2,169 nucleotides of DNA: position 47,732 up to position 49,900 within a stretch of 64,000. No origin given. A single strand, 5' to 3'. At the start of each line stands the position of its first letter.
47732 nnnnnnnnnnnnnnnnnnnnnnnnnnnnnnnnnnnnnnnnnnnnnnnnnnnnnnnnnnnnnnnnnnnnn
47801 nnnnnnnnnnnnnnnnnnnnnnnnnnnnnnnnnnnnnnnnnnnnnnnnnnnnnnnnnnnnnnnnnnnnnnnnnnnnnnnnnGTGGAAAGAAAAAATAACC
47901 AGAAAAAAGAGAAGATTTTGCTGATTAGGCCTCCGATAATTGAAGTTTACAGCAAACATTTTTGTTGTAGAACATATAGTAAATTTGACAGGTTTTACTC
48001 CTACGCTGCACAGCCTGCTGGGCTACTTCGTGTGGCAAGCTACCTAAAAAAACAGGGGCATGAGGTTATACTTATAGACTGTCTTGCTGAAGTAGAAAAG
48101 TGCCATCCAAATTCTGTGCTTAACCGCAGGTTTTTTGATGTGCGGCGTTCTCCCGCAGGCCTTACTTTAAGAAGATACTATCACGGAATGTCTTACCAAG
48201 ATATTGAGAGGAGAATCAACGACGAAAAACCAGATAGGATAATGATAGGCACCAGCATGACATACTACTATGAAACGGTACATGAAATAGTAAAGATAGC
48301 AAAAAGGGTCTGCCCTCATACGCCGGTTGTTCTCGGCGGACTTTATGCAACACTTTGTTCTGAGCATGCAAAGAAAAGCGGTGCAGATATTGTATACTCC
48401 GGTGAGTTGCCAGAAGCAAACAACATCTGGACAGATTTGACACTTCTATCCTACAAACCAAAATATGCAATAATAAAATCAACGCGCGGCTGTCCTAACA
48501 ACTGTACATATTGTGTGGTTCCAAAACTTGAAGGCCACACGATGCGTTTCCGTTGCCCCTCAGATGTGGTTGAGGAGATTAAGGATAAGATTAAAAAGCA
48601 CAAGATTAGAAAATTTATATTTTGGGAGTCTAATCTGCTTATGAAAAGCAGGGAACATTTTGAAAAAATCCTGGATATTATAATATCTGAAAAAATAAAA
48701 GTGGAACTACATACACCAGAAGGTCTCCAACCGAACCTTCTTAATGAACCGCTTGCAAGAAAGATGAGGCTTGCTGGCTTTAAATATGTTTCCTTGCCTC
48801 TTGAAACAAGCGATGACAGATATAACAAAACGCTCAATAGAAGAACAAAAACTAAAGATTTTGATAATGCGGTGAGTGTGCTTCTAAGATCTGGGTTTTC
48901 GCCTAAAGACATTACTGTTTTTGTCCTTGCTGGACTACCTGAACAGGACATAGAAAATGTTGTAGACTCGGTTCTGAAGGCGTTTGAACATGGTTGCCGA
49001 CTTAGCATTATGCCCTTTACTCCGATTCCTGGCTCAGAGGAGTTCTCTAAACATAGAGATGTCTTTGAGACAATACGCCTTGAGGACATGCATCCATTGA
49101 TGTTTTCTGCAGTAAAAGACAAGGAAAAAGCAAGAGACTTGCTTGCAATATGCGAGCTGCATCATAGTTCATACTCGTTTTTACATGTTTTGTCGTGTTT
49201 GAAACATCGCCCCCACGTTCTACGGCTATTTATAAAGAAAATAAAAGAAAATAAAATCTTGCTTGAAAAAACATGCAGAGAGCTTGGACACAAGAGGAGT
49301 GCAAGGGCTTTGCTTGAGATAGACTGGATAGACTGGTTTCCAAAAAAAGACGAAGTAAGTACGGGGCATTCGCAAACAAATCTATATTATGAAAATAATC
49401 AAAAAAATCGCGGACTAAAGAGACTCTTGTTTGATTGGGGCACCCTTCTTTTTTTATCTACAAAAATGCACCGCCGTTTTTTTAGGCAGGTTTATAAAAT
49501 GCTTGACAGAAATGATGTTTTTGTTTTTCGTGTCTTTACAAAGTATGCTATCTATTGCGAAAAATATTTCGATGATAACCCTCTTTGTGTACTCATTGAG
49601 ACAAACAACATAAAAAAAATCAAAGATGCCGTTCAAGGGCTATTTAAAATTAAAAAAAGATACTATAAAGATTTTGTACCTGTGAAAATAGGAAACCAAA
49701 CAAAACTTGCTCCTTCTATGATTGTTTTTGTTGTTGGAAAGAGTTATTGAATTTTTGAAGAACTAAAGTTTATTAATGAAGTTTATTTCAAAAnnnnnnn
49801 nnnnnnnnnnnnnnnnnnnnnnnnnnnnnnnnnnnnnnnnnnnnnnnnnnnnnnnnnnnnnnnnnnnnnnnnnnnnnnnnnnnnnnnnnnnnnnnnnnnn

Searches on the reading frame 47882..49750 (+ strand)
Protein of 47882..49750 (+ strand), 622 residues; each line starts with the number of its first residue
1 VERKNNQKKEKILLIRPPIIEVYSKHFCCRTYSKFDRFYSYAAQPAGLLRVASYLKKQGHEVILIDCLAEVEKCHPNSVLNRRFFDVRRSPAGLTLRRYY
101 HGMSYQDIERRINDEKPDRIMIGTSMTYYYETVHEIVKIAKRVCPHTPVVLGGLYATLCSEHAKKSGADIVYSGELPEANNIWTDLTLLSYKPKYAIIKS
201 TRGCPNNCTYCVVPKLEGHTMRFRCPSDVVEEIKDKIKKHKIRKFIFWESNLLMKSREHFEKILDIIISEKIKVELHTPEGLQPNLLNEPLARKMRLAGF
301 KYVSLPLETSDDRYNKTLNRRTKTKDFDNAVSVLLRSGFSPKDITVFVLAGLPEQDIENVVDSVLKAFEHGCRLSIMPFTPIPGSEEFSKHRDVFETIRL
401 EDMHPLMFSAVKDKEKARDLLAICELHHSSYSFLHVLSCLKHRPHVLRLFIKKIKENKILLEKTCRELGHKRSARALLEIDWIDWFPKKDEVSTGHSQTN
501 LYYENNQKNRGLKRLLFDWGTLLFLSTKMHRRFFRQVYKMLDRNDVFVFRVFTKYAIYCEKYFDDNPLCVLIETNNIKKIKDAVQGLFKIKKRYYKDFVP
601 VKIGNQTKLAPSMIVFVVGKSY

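Call 3: search_protein_families(library=pfam, proteins=[window:47882-49750:+], max_evalue=0.01)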
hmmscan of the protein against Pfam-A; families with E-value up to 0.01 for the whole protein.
window:47882-49750:+ (622 aa): 2 families
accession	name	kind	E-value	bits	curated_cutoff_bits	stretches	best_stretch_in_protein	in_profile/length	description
PF04055.27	Radical_SAM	-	1.3e-19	71.4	29.5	1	199-362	2-161/166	Radical SAM superfamily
PF02310.24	B12-binding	-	2.9e-15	56.6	32.1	1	43-175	12-112/121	B12 binding domain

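Call 4: search_protein_families(library=ncbifam, proteins=[window:47882-49750:+], max_evalue=0.01)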
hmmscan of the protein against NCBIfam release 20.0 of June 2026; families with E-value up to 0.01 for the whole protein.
window:47882-49750:+ (622 aa): 34 families (the best 25 are shown)
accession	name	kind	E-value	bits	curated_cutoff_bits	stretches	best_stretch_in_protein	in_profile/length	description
TIGR04072.2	rSAM_ladder_B12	equivalog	6.8e-23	81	360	1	196-363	181-342/443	lipid biosynthesis B12-binding/radical SAM protein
TIGR02026.1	BchE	equivalog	7e-19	68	481.35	2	187-401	183-400/497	magnesium-protoporphyrin IX monomethyl ester anaerobic oxidative cyclase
TIGR04013.1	B12_SAM_MJ_1487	hypoth_equivalog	8.9e-18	64.3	251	1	194-386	150-352/382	TIGR04013 family B12-binding domain/radical SAM domain-containing protein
TIGR04385.1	B12_rSAM_cofa1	equivalog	3.3e-13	49.7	450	1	198-333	198-330/438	B12 lower ligand biosynthesis radical SAM protein BzaD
TIGR04190.1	B12_SAM_Ta0216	equivalog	3.7e-13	48.9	500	1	196-364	220-388/554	TIGR04190 family B12-binding domain/radical SAM domain protein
NF038361.1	rSAM_Sden_1168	equivalog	4.4e-13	48.6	575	2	198-388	285-470/560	Sden_1168 family B12-binding radical SAM P-methyltransferase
TIGR04479.1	bcpD_PhpK_rSAM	subfamily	9.3e-13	47.4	600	1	196-362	242-401/504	PhpK family radical SAM P-methyltransferase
TIGR04367.1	HpnR_B12_rSAM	equivalog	1.7e-11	43.4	650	1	196-339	187-325/490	hopanoid C-3 methylase HpnR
NF045585.1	rSAM_slr0320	equivalog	7.1e-11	41.3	775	1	180-307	219-347/511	photosystem II high light acclimation radical SAM protein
TIGR00089.1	TIGR00089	subfamily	4.6e-10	38.9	251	1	193-334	138-283/429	MiaB/RimO family radical SAM methylthiotransferase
NF053743.1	LipS2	equivalog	3.5e-09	36.5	270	1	192-393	21-216/292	LipS2 family lipoyl synthase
TIGR03471.1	HpnJ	equivalog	4.3e-09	35.8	577.6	1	192-272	194-275/472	hopanoid biosynthesis associated radical SAM protein HpnJ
TIGR04014.1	B12_SAM_MJ_0865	equivalog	1.4e-08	34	360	1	196-330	161-299/434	methyl-coenzyme M reductase glutamine C-methyltransferase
NF050148.1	rSAM_ApyD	equivalog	9.4e-08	30.9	750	1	198-393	202-395/645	RiPP biosynthesis radical SAM protein ApyD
TIGR01125.1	TIGR01125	equivalog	2.6e-07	30.1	356.95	1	192-358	134-304/432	30S ribosomal protein S12 methylthiotransferase RimO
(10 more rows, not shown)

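Call 10: search_protein_families(library=padloc, proteins=[window:47882-49750:+], max_evalue=0.01)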
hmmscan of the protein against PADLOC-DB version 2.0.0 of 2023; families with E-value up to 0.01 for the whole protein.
window:47882-49750:+ (622 aa): 0 families

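Call 16: find_homologous_proteins(query=window:47882-49750:+, max_evalue=0.00001)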
Query window:47882-49750:+ (622 aa): 211 proteins with E <= 0.00001 among 8000 candidates; the best 120 are listed.
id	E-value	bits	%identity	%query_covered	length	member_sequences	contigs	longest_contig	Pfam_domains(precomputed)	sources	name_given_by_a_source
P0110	0.0e+0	1439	100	100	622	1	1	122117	PF04055.28,PF02310.25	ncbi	ncbi:MAG: radical SAM protein [Candidatus Woesearchaeota archaeon]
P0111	3.6e-147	510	43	97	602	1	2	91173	PF04055.28,PF02310.25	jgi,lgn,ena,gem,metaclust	metaclust:\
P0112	3.8e-128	447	39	89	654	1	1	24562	PF13489.13,PF13649.13,PF04055.28,PF08241.19,PF08242.19,PF02310.25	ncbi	-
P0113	6.9e-127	443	46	74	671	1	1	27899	PF13847.13,PF13489.13,PF03848.21,PF13649.13,PF04055.28,PF08241.19,PF08242.19,PF02310.25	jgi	jgi:radical SAM superfamily enzyme YgiQ (UPF0313 family)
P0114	1.1e-118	416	45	73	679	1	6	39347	PF13489.13,PF05724.18,PF02353.27,PF08241.19,PF02310.25,PF07021.19,PF13847.13,PF03848.21,PF05175.21,PF13649.13,PF04055.28,PF08242.19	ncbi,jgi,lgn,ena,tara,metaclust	tara:strand:- start:2916 stop:4955 length:2040 start_codon:yes stop_codon:yes gene_type:complete|met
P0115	3.4e-115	404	43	73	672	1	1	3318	PF13847.13,PF13489.13,PF05724.18,PF03848.21,PF02353.27,PF13649.13,PF04055.28,PF07942.19,PF08241.19,PF08242.19,PF02310.25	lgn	-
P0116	1.8e-112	395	45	64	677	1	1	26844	PF13489.13,PF05724.18,PF02353.27,PF08241.19,PF02310.25,PF13847.13,PF03848.21,PF05175.21,PF13649.13,PF04055.28,PF01209.25,PF08242.19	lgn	-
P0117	3.1e-111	391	45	67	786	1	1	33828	PF04055.28,PF13353.12,PF02310.25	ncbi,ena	-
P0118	7.3e-111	390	47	64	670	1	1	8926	PF13847.13,PF13489.13,PF13649.13,PF04055.28,PF08242.19,PF02310.25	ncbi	-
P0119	8.5e-111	390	44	66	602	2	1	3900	PF04055.28,PF13353.12,PF02310.25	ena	-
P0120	1.5e-108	382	42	71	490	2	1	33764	PF04055.28,PF02310.25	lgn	-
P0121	1.4e-107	379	37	91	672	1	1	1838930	PF13847.13,PF13489.13,PF03848.21,PF13649.13,PF04055.28,PF08241.19,PF08242.19,PF02310.25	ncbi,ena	-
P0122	8.3e-106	373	44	67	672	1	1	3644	PF13847.13,PF13489.13,PF03848.21,PF02353.27,PF13649.13,PF04055.28,PF08241.19,PF08242.19,PF02310.25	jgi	jgi:radical SAM superfamily enzyme YgiQ (UPF0313 family)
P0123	2.6e-105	371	42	67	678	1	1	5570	PF13489.13,PF05724.18,PF02353.27,PF08241.19,PF02310.25,PF13847.13,PF03848.21,PF05175.21,PF13649.13,PF04055.28,PF01209.25,PF08242.19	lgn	-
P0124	1.5e-104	369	42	74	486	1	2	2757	PF04055.28,PF02310.25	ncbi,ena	-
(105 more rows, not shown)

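Call 17: find_encoding_contigs(protein=P0111, flank=8000, max_places=2)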
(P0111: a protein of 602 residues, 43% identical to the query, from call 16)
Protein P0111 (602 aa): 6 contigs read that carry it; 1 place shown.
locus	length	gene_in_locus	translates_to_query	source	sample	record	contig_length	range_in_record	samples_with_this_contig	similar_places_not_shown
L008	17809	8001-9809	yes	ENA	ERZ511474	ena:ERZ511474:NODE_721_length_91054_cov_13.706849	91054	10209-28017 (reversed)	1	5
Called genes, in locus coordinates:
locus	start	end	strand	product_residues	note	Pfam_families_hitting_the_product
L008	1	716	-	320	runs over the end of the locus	PF00297:Ribosomal_L3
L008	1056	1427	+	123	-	-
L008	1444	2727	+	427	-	-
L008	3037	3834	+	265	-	PF01734:Patatin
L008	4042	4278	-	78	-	-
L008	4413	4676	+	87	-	PF05239:PRC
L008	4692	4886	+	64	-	PF02597:ThiS, PF21965:SAMP2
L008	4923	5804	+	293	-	PF01171:ATP_bind_3, PF06508:QueC (faint)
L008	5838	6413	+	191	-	PF01876:RNase_P_p30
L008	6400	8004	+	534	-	PF04055:Radical_SAM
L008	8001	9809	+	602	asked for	PF02310:B12-binding, PF04055:Radical_SAM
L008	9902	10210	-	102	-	-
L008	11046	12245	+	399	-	PF01637:ATPase_2 (weak), PF05621:TniB, PF13191:AAA_16 (weak), PF00004:AAA (weak), PF13401:AAA_22, PF22606:Cdc6-ORC-like_ATPase_lid (weak), PF22703:Cdc6_lid, PF09079:WHD_Cdc6, +1 more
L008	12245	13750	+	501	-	PF00149:Metallophos, PF04042:DNA_pol_E_B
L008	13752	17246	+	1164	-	PF03833:PolC_DP2_N, PF24844:PolC_DP2_central, PF24846:PolC_DP2_cat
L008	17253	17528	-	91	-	PF00708:Acylphosphatase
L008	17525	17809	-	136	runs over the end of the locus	PF01873:eIF-5_eIF-2B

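Call 18: find_encoding_contigs(protein=P0112, flank=8000, max_places=2)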
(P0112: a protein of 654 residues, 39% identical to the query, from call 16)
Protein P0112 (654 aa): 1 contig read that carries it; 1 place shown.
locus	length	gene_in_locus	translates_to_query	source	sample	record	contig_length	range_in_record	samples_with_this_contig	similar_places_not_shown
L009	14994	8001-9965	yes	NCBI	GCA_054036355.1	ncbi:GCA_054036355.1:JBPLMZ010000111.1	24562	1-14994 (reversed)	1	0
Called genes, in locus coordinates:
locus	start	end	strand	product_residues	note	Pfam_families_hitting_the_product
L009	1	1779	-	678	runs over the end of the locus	PF14551:MCM_N, PF17207:MCM_OB, PF07728:AAA_5 (faint), PF00493:MCM, PF01078:Mg_chelatase, PF17855:MCM_lid, PF22798:DUF5817_CT (faint)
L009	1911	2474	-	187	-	PF00352:TBP, PF11858:DUF3378 (faint), PF00352:TBP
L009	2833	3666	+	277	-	PF22025:ThiI_fer, PF02926:THUMP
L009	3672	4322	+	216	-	PF01876:RNase_P_p30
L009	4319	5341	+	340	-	-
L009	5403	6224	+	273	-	PF04055:Radical_SAM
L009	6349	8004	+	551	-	PF04055:Radical_SAM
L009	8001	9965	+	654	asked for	PF02310:B12-binding (weak), PF04055:Radical_SAM, PF13489:Methyltransf_23, PF08241:Methyltransf_11 (weak), PF08242:Methyltransf_12 (weak), PF13649:Methyltransf_25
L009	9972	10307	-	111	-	-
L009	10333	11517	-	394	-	-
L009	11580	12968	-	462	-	PF04055:Radical_SAM, PF13353:Fer4_12 (weak)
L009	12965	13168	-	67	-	-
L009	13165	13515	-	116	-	PF27806:HxsD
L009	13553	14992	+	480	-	?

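Call 19: find_encoding_contigs(protein=P0114, flank=8000, max_places=2)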
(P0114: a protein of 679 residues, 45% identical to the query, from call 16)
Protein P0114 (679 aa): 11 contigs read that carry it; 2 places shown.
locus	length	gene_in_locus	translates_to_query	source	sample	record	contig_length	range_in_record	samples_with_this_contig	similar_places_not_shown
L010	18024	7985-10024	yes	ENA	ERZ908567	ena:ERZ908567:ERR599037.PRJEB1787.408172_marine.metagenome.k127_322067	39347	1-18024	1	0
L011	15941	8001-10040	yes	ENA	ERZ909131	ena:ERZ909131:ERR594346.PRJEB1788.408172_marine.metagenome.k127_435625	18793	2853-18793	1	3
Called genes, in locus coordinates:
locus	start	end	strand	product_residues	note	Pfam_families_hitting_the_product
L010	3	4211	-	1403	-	?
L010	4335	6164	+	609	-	PF04909:Amidohydro_2, PF04055:Radical_SAM, PF13353:Fer4_12 (weak)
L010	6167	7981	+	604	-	PF04055:Radical_SAM, PF13353:Fer4_12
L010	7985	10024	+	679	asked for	PF04055:Radical_SAM, PF02353:CMAS, PF03848:TehB, PF13489:Methyltransf_23, PF08241:Methyltransf_11, PF08242:Methyltransf_12, PF13649:Methyltransf_25, PF13847:Methyltransf_31, +4 more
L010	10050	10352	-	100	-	-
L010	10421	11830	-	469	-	PF04055:Radical_SAM, PF13353:Fer4_12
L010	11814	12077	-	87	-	-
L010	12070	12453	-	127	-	-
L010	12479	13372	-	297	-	-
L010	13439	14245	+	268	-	-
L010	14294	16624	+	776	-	-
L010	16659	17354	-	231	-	PF01876:RNase_P_p30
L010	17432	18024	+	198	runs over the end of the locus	PF27325:MJ0538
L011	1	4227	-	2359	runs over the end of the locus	?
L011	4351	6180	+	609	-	PF04909:Amidohydro_2, PF04055:Radical_SAM, PF13353:Fer4_12 (weak)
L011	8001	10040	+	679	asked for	PF04055:Radical_SAM, PF02353:CMAS, PF03848:TehB, PF13489:Methyltransf_23, PF08241:Methyltransf_11, PF08242:Methyltransf_12, PF13649:Methyltransf_25, PF13847:Methyltransf_31, +4 more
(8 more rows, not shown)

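Call 25: find_related_loci(query=A2, collection=genome_contigs, flank=10000)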
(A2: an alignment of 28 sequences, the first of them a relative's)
Query A2 (622 aa) in genome_contigs; peptide patterns used: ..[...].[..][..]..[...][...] (x = any residue, [..] = any of these).
519 stretches matched a pattern; 507 encode a relative of the query (tblastn E <= 1e-3); the best 80 are kept; 80 distinct loci.
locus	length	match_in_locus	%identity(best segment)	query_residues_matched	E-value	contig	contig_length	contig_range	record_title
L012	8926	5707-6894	47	7-406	3e-114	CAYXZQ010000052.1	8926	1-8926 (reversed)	MAG TPA_asm: uncultured Methanosarcinales archaeon isolate SRP214966_co3_191 genome assembly, contig: NODE_13557_length_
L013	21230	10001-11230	44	7-425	1e-111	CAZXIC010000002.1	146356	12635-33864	MAG TPA_asm: uncultured archaeon isolate SRP323688_co1_45 genome assembly, contig: NODE_206_length_146356_cov_8.102200,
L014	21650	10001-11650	37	10-577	2e-108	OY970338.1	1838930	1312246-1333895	MAG: uncultured Candidatus Woesearchaeota archaeon isolate MFD02416.bin.c.18 genome assembly, chromosome: 1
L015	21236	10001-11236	38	9-427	4e-86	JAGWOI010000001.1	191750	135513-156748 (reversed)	MAG: Candidatus Omnitrophota bacterium isolate REEB252 contig-150_44, whole genome shotgun sequence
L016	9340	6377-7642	39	13-420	2e-85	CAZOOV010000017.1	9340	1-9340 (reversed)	MAG TPA_asm: uncultured Methanosarcinales archaeon isolate binchicken_co141_553 genome assembly, contig: NODE_27996_leng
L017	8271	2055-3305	38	11-420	2e-81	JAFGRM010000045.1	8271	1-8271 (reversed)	MAG: Candidatus Woesearchaeota archaeon isolate Zod_Metabat.828 k87_6874497, whole genome shotgun sequence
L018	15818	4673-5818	35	3-401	2e-68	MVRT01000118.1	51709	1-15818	MAG: Syntrophorhabdus sp. PtaU1.Bin153 A4E65_contig000118, whole genome shotgun sequence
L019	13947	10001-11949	36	59-420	4e-68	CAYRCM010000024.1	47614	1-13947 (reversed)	MAG TPA_asm: uncultured Myxococcales bacterium isolate binchicken_co66_105 genome assembly, contig: NODE_1348_length_476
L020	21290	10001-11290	33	8-431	2e-67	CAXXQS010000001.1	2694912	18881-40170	MAG: Myxococcota bacterium isolate 4c7ae828-ac37-49c6-a807-d9517c02c23a genome assembly, contig: contig_1, whole genome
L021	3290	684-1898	34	6-388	8e-62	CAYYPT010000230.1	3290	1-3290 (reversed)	MAG TPA_asm: uncultured bacterium isolate binchicken_co184_744 genome assembly, contig: NODE_65273_length_3290_cov_13.24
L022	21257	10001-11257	31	4-420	3e-60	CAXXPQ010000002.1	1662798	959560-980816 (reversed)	MAG: Myxococcota bacterium isolate 47235228-1a69-4079-bee5-5cff8c319118 genome assembly, contig: contig_2, whole genome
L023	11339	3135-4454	32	7-459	3e-70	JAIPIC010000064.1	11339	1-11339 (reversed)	MAG: Candidatus Woesearchaeota archaeon isolate Tobar13.5m-G65 Tobar13-5m-C6520, whole genome shotgun sequence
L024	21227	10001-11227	31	5-395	2e-58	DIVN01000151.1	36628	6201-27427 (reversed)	MAG TPA_asm: Anaerolineales bacterium UBA6131 UBA6131_contig_23658, whole genome shotgun sequence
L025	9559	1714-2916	34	9-390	9e-58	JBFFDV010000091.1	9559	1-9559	MAG: Anaerolineae bacterium isolate Mix_mud13.2021.11.53 k141_1573488_length_9559_cov_8.0508, whole genome shotgun seque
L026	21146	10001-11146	33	39-388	4e-57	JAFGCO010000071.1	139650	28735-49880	MAG: bacterium isolate Zod_Metabat.1116 k87_14573370, whole genome shotgun sequence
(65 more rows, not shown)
